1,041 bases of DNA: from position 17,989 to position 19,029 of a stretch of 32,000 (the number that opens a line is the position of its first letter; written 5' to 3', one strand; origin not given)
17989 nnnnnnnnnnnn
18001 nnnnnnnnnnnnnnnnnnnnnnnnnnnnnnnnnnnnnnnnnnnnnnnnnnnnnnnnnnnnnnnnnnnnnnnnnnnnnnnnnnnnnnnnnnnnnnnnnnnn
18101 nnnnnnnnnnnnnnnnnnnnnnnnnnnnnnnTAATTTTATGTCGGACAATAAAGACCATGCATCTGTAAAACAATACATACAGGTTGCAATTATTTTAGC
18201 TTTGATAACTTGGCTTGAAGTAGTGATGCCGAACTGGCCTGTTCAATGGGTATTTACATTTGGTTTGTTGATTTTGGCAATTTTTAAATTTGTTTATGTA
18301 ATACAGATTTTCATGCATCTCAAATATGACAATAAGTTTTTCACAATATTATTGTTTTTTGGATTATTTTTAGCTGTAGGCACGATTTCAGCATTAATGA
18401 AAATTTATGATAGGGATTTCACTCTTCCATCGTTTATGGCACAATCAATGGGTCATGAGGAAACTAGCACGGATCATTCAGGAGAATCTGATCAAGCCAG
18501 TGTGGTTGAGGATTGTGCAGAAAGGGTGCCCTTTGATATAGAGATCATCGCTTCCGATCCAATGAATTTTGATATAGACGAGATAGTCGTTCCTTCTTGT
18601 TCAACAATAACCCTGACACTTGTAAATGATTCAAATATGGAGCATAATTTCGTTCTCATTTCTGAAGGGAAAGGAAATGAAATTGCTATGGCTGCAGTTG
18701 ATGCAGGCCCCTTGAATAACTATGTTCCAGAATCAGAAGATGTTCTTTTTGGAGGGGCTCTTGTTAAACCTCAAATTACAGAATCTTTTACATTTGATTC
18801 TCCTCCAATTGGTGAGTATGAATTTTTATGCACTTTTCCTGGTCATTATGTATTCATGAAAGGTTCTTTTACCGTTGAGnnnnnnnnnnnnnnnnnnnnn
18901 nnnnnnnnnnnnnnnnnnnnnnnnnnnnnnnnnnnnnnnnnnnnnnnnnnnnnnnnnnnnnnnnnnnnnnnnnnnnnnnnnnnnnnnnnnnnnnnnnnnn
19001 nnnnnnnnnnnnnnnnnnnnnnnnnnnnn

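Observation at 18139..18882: Oxidase subunit IV (ctaF slot) fused to a complete azurin-type blue-copper domain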

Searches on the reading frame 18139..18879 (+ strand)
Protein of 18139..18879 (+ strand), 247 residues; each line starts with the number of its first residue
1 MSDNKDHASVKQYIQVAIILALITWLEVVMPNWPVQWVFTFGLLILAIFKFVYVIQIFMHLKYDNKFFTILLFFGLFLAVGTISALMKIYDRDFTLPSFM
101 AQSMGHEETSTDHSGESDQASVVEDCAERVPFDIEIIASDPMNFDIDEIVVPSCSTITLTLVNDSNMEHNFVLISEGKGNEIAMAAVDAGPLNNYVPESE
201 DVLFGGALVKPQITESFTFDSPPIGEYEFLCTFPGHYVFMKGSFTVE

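Call 3: search_protein_families(library=pfam, proteins=[window:18139-18879:+], max_evalue=0.1)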
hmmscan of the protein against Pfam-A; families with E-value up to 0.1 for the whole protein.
window:18139-18879:+ (247 aa): 5 families
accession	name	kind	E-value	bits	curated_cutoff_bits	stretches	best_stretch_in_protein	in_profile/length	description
PF00127.26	Copper-bind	-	7.1e-09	36.4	21.2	1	139-247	9-99/99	Copper binding proteins, plastocyanin/azurin family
PF03626.19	COX4_pro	-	1.9e-07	31.8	28.9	1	16-80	3-69/72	Prokaryotic Cytochrome C oxidase subunit IV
PF13473.12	Cupredoxin_1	-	0.00099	19.5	27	0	209-246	70-104/104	Cupredoxin-like domain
PF23509.1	MSMEG_3727_PQQ-assoc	-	0.0057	16.5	27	1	137-185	49-97/152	MSMEG_3727, PQQ-associated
PF06525.17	SoxE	-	0.046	13.7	21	1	148-236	40-127/149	Sulfocyanin (SoxE) domain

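Call 4: search_protein_families(library=ncbifam, proteins=[window:18139-18879:+], max_evalue=0.1)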
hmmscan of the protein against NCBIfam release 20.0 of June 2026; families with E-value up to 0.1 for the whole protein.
window:18139-18879:+ (247 aa): 5 families
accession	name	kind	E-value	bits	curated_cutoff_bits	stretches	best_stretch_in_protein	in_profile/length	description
TIGR02695.1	azurin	equivalog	3.5e-15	56.4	105.1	1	133-245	2-124/125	azurin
TIGR03095.1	rusti_cyanin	equivalog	1.5e-05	25.2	146.7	1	149-237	54-137/148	rusticyanin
TIGR04339.1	PQQ_MSMEG_3727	hypoth_equivalog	0.002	17.8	75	1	137-185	48-96/151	MSMEG_3727 family PQQ-associated protein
NF051440.1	CuResCopIPSEAE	equivalog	0.0026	17.5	280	0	207-246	138-178/180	copper-resistant cuproprotein CopI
TIGR02229.1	caa3_sub_IV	subfamily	0.0046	17.7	37.25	1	6-78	2-77/92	caa(3)-type oxidase, subunit IV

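Call 5: find_homologous_proteins(query=window:18139-18879:+, max_evalue=0.001)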
Query window:18139-18879:+ (247 aa): 3 proteins with E <= 0.001 among 432 candidates.
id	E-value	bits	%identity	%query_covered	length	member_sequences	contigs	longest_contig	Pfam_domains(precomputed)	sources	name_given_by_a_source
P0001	2.9e-160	550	99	100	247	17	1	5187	PF00127.27,PF03626.20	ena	-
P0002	1.9e-125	436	75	100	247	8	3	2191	PF00127.27,PF03626.20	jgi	-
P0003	4.3e-115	402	71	100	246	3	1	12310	PF00127.27,PF03626.20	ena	-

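Call 10: find_encoding_contigs(protein=P0003, flank=10000, max_places=4)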
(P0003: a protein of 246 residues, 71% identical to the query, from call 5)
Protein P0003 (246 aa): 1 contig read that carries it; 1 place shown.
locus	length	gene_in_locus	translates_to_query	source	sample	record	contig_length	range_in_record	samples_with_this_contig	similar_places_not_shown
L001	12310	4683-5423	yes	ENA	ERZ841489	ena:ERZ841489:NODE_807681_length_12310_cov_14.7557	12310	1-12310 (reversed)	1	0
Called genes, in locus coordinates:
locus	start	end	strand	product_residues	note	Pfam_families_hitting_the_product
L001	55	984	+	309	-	PF01040:UbiA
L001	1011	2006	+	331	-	PF02790:COX2_TM, PF00116:COX2, PF00034:Cytochrom_C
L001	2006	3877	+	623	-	PF00115:COX1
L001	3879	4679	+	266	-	PF00510:COX3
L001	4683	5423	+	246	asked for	PF03626:COX4_pro, PF00127:Copper-bind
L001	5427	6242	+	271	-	PF09678:Caa3_CtaG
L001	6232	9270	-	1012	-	PF02897:Peptidase_S9_N, PF00326:Peptidase_S9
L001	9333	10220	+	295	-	PF00480:ROK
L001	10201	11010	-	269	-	PF00106:adh_short, PF01370:Epimerase, PF08643:DUF1776, PF08659:KR, PF13561:adh_short_C2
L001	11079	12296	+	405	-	-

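Call 11: find_encoding_contigs(protein=P0002, flank=10000, max_places=4)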
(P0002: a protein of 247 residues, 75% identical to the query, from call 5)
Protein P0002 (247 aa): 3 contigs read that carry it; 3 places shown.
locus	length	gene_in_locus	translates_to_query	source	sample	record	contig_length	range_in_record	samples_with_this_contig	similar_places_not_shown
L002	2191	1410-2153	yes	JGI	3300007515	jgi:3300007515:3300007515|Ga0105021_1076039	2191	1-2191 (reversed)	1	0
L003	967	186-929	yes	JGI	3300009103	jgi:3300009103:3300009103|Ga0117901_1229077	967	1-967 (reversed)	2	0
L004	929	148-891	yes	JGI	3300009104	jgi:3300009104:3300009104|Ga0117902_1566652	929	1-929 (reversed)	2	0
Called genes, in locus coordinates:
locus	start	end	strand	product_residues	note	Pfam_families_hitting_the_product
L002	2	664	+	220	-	?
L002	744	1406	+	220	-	PF00510:COX3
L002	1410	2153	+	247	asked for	PF03626:COX4_pro, PF00127:Copper-bind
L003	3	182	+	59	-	?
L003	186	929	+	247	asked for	PF03626:COX4_pro, PF00127:Copper-bind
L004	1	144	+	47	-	?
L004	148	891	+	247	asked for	PF03626:COX4_pro, PF00127:Copper-bind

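Call 12: find_related_loci(query=A1, collection=genome_contigs, flank=10000)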
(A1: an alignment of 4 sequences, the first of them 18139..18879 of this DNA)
Query A1 (247 aa) in genome_contigs; peptide patterns used: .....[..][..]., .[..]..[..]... (x = any residue, [..] = any of these).
27 stretches matched a pattern; 5 encode a relative of the query (tblastn E <= 1e-3); 5 distinct loci.
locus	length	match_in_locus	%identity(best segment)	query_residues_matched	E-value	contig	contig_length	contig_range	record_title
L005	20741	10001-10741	92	1-247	2e-148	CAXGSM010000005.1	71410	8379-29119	MAG TPA_asm: uncultured bacterium isolate ERR594303_binner12_Refined_14 genome assembly, contig: ERZ8578522.128, whole g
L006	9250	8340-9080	75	1-247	6e-132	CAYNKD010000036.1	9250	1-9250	MAG TPA_asm: uncultured bacterium isolate binchicken_co46_18 genome assembly, contig: NODE_14697_length_9250_cov_7.25600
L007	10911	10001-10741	74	1-247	4e-128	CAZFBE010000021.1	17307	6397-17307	MAG TPA_asm: uncultured bacterium isolate binchicken_co46_303 genome assembly, contig: NODE_6103_length_17307_cov_21.075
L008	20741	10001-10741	74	1-247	2e-124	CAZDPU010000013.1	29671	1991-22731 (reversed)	MAG TPA_asm: uncultured bacterium isolate SRP077602_co11_586 genome assembly, contig: NODE_1339_length_29671_cov_9.23028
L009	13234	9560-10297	71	1-247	4e-121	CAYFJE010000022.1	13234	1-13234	MAG TPA_asm: uncultured bacterium isolate ERP001736_co2_67 genome assembly, contig: NODE_1891_length_13234_cov_6.991805,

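Call 14: search_solved_structures(query=A1, max_evalue=1, show_alignments=3)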
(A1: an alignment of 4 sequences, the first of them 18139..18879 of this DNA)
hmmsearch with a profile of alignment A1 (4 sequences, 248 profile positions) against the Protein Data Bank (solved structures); distinct sequences matched with E-value up to 1: 85 (the best 60 are shown).
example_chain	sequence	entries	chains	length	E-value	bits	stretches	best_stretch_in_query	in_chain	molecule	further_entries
2aan_A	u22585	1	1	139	2.4e-19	73.2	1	132-247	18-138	auracyanin A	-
6kol_A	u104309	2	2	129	4.2e-16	62.6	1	136-247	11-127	Blue (Type 1) copper domain protein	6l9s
1ov8_A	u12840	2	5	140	3.9e-13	52.9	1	134-247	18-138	Auracyanin B | PROTEIN (AURACYANIN)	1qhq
2h3x_C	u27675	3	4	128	4.7e-13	52.6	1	134-245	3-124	Azurin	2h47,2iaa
2aza_A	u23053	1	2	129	1.2e-12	51.2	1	136-245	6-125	AZURIN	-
1rkr_A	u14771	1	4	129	1.8e-12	50.7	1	134-245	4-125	AZURIN-I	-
6l1v_A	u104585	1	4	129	2.3e-12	50.3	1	134-245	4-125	Azurin-1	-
4ko7_A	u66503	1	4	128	1.3e-11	47.8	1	134-247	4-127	Azurin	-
1gr7_A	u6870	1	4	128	1.4e-11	47.8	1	134-247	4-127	AZURIN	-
1dyz_A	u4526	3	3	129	1.6e-11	47.6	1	137-245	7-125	AZURIN II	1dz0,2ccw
1a4a_A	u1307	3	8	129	2.1e-11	47.2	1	136-245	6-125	AZURIN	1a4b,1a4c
1joi_A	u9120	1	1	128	2.7e-11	46.9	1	136-247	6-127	AZURIN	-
1aiz_A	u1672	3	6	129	3.5e-11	46.5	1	136-245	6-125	AZURIN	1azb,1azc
1xb8_A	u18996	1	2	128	5e-11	46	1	134-247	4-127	Azurin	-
2fnw_A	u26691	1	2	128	5.4e-11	45.9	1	134-247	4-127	Azurin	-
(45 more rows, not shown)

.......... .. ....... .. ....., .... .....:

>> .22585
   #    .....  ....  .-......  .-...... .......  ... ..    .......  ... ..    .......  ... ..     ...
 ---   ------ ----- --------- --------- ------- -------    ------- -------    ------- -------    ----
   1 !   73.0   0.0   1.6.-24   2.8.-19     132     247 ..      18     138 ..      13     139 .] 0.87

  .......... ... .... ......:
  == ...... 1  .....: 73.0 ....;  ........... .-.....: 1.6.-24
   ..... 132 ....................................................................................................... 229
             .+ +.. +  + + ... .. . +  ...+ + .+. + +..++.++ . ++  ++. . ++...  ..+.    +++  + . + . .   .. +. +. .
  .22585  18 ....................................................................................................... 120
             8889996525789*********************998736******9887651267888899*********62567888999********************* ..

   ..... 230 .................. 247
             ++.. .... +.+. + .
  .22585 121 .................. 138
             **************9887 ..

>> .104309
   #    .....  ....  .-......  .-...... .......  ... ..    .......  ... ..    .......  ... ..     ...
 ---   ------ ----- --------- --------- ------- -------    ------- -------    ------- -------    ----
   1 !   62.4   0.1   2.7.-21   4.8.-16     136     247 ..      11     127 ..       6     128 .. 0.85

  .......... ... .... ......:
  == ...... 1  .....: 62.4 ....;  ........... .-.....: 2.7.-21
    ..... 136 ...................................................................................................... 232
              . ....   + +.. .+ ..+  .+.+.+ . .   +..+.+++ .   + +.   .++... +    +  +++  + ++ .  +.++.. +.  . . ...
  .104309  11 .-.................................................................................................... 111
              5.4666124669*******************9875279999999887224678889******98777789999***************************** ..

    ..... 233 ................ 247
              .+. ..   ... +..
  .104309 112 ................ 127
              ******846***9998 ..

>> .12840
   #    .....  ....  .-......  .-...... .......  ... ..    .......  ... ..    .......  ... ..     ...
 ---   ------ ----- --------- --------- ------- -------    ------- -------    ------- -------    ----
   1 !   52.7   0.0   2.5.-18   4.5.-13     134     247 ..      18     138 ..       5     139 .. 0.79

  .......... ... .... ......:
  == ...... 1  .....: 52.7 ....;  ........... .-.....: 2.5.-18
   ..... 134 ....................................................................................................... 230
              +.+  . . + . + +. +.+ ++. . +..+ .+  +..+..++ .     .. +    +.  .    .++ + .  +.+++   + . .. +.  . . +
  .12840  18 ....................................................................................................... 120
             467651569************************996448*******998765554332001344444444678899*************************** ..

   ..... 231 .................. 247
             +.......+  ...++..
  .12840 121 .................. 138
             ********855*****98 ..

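Call 18: search_protein_representatives(alignment_id=A1)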
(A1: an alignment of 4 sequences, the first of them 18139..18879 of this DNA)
Query: 4 sequences, 248 profile positions. Proteins with E-value up to 0.001 (for the whole library): 2862; up to 1e-10: 758; up to 1e-30: 4. The best 150 are listed.
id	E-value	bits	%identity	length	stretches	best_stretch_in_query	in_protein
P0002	8.2e-153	523.6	-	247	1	1-248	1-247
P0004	2.8e-43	164.8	-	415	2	6-246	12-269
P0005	5.3e-33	131.1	-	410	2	125-247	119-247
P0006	6.3e-31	124.3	-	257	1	5-247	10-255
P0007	3.2e-30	122.0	-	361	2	108-247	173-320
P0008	2.3e-29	119.2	-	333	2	132-247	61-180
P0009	3.6e-26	108.7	-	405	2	139-248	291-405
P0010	7.1e-26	107.8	-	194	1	130-247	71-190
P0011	1.7e-25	106.5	-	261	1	7-247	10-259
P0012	8.1e-25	104.3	-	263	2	143-247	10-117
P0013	2.3e-24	102.8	-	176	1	98-247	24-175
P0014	2.9e-24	102.5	-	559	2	133-248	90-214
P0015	5.3e-24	101.6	-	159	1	115-248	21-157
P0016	5.9e-24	101.5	-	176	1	106-247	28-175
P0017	6.4e-24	101.4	-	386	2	113-247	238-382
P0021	3.0e-23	99.2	-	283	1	6-247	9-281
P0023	1.3e-22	97.1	-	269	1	7-247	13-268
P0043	3.8e-20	89.0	-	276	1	3-246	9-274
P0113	1.5e-16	77.2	-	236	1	3-92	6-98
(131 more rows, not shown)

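Call 22: search_protein_families(library=pfam, proteins=[P0004, P0006, P0011, P0021, P0023, P0043, P0113], max_evalue=0.01)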
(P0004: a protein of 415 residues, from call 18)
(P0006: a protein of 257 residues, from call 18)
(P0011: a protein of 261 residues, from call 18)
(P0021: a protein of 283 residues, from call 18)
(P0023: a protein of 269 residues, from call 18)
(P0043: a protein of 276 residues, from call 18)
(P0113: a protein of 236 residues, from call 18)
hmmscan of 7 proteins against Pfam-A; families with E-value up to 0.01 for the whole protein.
P0004 (415 aa): 7 families
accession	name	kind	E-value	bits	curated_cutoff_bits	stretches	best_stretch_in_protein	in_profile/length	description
PF00127.26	Copper-bind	-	1.1e-24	87.1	21.2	2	301-414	4-98/99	Copper binding proteins, plastocyanin/azurin family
PF13473.12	Cupredoxin_1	-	1.5e-09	38.3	27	0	230-258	67-95/104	Cupredoxin-like domain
PF06525.17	SoxE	-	4.3e-09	36.5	21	1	177-261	47-128/149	Sulfocyanin (SoxE) domain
PF03626.19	COX4_pro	-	5.7e-06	27.1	28.9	1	21-92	2-68/72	Prokaryotic Cytochrome C oxidase subunit IV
PF04151.21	PPC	-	8.1e-05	23.8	25.9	0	317-397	8-65/70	Bacterial pre-peptidase C-terminal domain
PF19078.6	Big_12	-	0.00035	21.2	27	0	311-354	11-55/102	Bacterial Ig-like domain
PF16915.10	Eryth_link_C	-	0.0028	18.1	27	0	237-265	72-100/121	Annelid erythrocruorin linker subunit C-terminus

P0006 (257 aa): 3 families
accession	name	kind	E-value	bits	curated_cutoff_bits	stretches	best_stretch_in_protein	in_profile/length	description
PF03626.19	COX4_pro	-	4.5e-09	37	28.9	1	20-85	2-67/72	Prokaryotic Cytochrome C oxidase subunit IV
PF00127.26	Copper-bind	-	1.5e-07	32.2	21.2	1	146-255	9-98/99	Copper binding proteins, plastocyanin/azurin family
PF06820.17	Phage_fiber_C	-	0.0062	17.3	25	0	193-233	8-48/64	Putative prophage tail fibre C-terminus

P0011 (261 aa): 3 families
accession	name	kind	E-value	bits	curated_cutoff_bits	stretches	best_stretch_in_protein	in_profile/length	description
PF00127.26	Copper-bind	-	4e-12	46.9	21.2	1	147-259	5-98/99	Copper binding proteins, plastocyanin/azurin family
PF03626.19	COX4_pro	-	1.2e-07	32.5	28.9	1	18-84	2-68/72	Prokaryotic Cytochrome C oxidase subunit IV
PF13473.12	Cupredoxin_1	-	1e-05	25.9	27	0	139-196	17-69/104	Cupredoxin-like domain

P0021 (283 aa): 4 families
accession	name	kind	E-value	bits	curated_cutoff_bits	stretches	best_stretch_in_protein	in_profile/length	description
PF00127.26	Copper-bind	-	2.1e-09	38.1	21.2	1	168-279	4-96/99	Copper binding proteins, plastocyanin/azurin family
PF03626.19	COX4_pro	-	3.7e-09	37.3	28.9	1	19-87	3-71/72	Prokaryotic Cytochrome C oxidase subunit IV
PF13473.12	Cupredoxin_1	-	0.00015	22.2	27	1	184-270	14-96/104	Cupredoxin-like domain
PF20301.3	pNTSase1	-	0.0081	16.5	25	0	133-181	31-79/161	Predicted novel nucleotide synthetase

P0023 (269 aa): 4 families
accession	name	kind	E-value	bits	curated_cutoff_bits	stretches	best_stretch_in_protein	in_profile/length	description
PF00127.26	Copper-bind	-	4.1e-12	46.8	21.2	1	158-269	9-99/99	Copper binding proteins, plastocyanin/azurin family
PF03626.19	COX4_pro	-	2.9e-10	40.8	28.9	1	20-87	1-68/72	Prokaryotic Cytochrome C oxidase subunit IV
PF06525.17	SoxE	-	0.00021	21.3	21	1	172-268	45-138/149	Sulfocyanin (SoxE) domain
PF13473.12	Cupredoxin_1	-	0.0026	18.2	27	0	212-261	63-100/104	Cupredoxin-like domain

P0043 (276 aa): 3 families
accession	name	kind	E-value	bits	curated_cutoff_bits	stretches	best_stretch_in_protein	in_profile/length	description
PF00127.26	Copper-bind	-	1.4e-14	54.8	21.2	1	154-273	3-96/99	Copper binding proteins, plastocyanin/azurin family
PF03626.19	COX4_pro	-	2.6e-14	53.8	28.9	1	24-92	2-71/72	Prokaryotic Cytochrome C oxidase subunit IV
PF13473.12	Cupredoxin_1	-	2.3e-06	28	27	1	155-274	22-103/104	Cupredoxin-like domain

P0113 (236 aa): 3 families
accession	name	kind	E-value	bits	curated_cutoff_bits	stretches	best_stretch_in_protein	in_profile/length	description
PF03626.19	COX4_pro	-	2.5e-10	41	28.9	1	18-88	2-70/72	Prokaryotic Cytochrome C oxidase subunit IV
PF00034.26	Cytochrom_C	-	1.3e-08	36.4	21.3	1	143-235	1-88/90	Cytochrome c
PF13442.11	Cytochrome_CBB3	-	8e-06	26.5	27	1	142-233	2-68/68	Cytochrome C oxidase, cbb3-type, subunit III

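Call 27: find_homologous_proteins(query=A2, max_evalue=1e-10)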
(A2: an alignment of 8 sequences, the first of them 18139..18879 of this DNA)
Query A2 (8 sequences) (247 aa, profile of the alignment): 32 proteins with E <= 1e-10 among 8000 candidates.
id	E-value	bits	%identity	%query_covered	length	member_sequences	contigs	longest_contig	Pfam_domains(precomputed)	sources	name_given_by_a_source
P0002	6.9e-105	369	75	100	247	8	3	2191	PF00127.27,PF03626.20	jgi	-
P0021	4.9e-104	366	27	100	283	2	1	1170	PF00127.27,PF03626.20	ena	-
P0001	2.0e-103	364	99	100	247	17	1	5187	PF00127.27,PF03626.20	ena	-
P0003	2.2e-102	360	71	100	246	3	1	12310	PF00127.27,PF03626.20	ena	-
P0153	1.7e-99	351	30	99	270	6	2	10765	PF00127.27,PF03626.20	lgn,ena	-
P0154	2.8e-99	350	29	99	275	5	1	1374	PF00127.27,PF03626.20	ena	-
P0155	1.1e-96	342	30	99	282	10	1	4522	PF03626.20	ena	-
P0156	1.2e-94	335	29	99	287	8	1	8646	PF00127.27,PF03626.20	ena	-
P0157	4.4e-90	320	31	97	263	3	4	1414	PF00127.27,PF13473.13,PF03626.20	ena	-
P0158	5.1e-89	317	31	97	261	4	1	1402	PF00127.27,PF03626.20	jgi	-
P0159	9.6e-88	312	34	97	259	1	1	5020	PF00127.27,PF03626.20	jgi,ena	-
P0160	1.2e-87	312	33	97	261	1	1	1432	PF00127.27,PF03626.20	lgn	-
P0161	6.7e-87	310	28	97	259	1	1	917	PF06525.18,PF00127.27,PF13473.13,PF03626.20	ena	-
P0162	1.6e-85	305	30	97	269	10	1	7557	PF00127.27,PF03626.20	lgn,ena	-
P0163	4.3e-85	304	31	98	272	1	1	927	PF00127.27,PF03626.20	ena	-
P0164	1.1e-84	302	27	98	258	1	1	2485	PF00127.27,PF13473.13,PF03626.20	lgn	-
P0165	4.0e-84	301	30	97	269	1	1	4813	PF00127.27,PF03626.20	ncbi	-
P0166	1.6e-83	299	28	97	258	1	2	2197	PF00127.27,PF13473.13,PF03626.20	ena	-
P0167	1.8e-83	298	27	99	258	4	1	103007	PF00127.27,PF13473.13,PF03626.20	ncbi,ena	-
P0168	3.5e-81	291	30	97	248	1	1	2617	PF00127.27,PF03626.20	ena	-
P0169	9.0e-77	276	29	97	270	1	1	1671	PF00127.27,PF13473.13,PF03626.20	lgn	-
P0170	8.0e-76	273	31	98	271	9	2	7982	PF00127.27,PF13473.13,PF03626.20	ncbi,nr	ncbi:MAG: hypothetical protein CL902_05075 [Dehalococcoidia bacterium]|nr:hypothetical protein [Deha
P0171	6.6e-73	264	30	98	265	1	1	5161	PF00127.27,PF13473.13,PF03626.20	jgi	jgi:azurin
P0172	6.9e-72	260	31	98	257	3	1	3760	PF00127.27,PF03626.20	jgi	-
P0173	3.0e-46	176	32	43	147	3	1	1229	PF00127.27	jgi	-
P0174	4.0e-24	104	29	57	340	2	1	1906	PF00127.27,PF13473.13,PF23500.2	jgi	jgi:azurin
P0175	8.2e-23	100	33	46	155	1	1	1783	PF00127.27,PF13473.13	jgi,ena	-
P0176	6.2e-20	90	31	46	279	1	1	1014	PF00127.27,PF13473.13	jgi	jgi:azurin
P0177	6.6e-19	87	36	33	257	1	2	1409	PF03626.20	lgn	-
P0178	9.9e-18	83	43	31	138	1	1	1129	PF03626.20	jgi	-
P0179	1.3e-17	82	42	32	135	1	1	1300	PF03626.20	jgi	-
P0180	1.9e-15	75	32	40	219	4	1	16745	PF00127.27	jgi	jgi:azurin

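Call 28: find_encoding_contigs(protein=P0167, flank=10000, max_places=2)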
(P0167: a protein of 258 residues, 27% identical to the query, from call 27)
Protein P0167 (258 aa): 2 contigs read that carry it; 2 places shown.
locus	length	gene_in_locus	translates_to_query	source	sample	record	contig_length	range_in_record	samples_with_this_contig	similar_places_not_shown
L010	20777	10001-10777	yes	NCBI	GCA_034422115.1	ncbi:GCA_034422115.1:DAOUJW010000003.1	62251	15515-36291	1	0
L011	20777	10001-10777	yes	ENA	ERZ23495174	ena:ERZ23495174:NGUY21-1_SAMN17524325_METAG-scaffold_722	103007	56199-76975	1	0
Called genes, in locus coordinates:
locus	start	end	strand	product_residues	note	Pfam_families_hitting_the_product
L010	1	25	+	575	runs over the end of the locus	PF14716:HHH_8, PF00633:HHH (faint), PF21176:RecR_HhH (faint), PF14520:HHH_5, PF14791:DNA_pol_B_thumb, PF02811:PHP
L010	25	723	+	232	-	-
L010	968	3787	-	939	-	PF00133:tRNA-synt_1, PF09334:tRNA-synt_1g, PF13603:tRNA-synt_1_2 (faint), PF08264:Anticodon_1, PF10458:Val_tRNA-synt_C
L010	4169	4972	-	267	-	-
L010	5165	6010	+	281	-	PF12146:Hydrolase_4, PF00561:Abhydrolase_1, PF12697:Abhydrolase_6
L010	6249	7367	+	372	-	PF02790:COX2_TM, PF00116:COX2, PF00034:Cytochrom_C (faint)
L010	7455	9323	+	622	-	PF00115:COX1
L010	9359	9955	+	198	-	PF00510:COX3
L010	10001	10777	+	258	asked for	PF03626:COX4_pro, PF13473:Cupredoxin_1 (faint), PF00127:Copper-bind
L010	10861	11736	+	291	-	PF09678:Caa3_CtaG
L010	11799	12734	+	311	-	PF02628:COX15-CtaA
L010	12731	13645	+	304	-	PF01040:UbiA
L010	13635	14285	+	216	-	PF02630:SCO1-SenC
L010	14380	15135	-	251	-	-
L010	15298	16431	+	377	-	PF00712:DNA_pol3_beta, PF02767:DNA_pol3_beta_2, PF02768:DNA_pol3_beta_3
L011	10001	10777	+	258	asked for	PF03626:COX4_pro, PF13473:Cupredoxin_1 (faint), PF00127:Copper-bind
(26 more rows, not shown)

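Call 29: find_encoding_contigs(protein=P0170, flank=8000, max_places=2)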
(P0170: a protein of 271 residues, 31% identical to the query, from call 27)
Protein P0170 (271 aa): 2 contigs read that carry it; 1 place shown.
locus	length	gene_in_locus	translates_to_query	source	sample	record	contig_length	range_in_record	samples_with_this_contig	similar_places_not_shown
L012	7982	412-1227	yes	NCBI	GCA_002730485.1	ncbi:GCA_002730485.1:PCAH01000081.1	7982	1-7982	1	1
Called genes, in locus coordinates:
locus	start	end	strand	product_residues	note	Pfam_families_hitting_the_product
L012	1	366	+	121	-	PF00510:COX3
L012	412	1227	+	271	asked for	PF03626:COX4_pro, PF00127:Copper-bind, PF13473:Cupredoxin_1 (faint)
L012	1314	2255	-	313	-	-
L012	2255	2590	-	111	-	PF06108:DUF952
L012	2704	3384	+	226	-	PF02230:Abhydrolase_2, PF00561:Abhydrolase_1 (weak), PF12146:Hydrolase_4 (weak), PF12697:Abhydrolase_6 (weak)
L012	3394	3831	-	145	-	PF01243:PNPOx_N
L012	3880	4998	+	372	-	PF07143:AttH, PF17186:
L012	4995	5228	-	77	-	-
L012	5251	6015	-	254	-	PF00106:adh_short, PF01370:Epimerase, PF08659:KR (weak), PF13561:adh_short_C2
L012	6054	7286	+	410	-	PF01571:GCV_T, PF08669:GCV_T_C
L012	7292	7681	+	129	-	PF01597:GCV_H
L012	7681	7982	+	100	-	PF02347:GDC-P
